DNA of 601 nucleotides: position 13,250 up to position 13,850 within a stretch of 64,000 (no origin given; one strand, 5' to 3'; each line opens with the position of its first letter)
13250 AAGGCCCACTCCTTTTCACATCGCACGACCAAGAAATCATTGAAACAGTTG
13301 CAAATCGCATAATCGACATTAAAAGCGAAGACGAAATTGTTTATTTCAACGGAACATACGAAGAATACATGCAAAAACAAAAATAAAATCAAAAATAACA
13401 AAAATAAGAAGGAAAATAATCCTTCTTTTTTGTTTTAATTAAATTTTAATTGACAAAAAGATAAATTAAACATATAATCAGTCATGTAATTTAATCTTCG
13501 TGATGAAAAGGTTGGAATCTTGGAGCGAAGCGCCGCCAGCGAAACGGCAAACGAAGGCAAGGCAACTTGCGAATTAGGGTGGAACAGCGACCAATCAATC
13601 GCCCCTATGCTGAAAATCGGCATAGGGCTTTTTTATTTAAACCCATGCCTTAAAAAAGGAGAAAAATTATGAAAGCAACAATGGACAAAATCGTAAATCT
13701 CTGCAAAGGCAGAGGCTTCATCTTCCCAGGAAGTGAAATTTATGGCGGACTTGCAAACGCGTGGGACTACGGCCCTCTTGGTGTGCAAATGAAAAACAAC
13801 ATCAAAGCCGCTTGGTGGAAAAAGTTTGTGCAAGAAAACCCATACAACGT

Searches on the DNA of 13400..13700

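Call 75: search_rna_families(source=window, start=13400, end=13700, threshold=evalue, max_evalue=1)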
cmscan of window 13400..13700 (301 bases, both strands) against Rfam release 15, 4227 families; matches with E-value up to 1: 5.
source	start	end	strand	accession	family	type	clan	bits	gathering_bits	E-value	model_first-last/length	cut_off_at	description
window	13401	13609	+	RF00230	T-box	Cis-reg; leader;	-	30.4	93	3.1e-05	1-219/219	no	T-box leader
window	13586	13671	+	RF02980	freshwater-2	Cis-reg;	-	24.9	49.9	0.065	1-84/84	no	freshwater-2 RNA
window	13400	13441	+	RF02058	STnc400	Gene;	-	17.5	80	0.56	86-125/125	5'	Gammaproteobacterial sRNA STnc400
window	13571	13669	+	RF02577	tsr24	Gene; sRNA;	-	15.4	50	0.23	1-238/238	no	S. aureus tsr24 small RNA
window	13415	13540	+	RF02933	ARRPOF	Gene; sRNA;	-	13.7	127.2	0.36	1-256/256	no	ARRPOF RNA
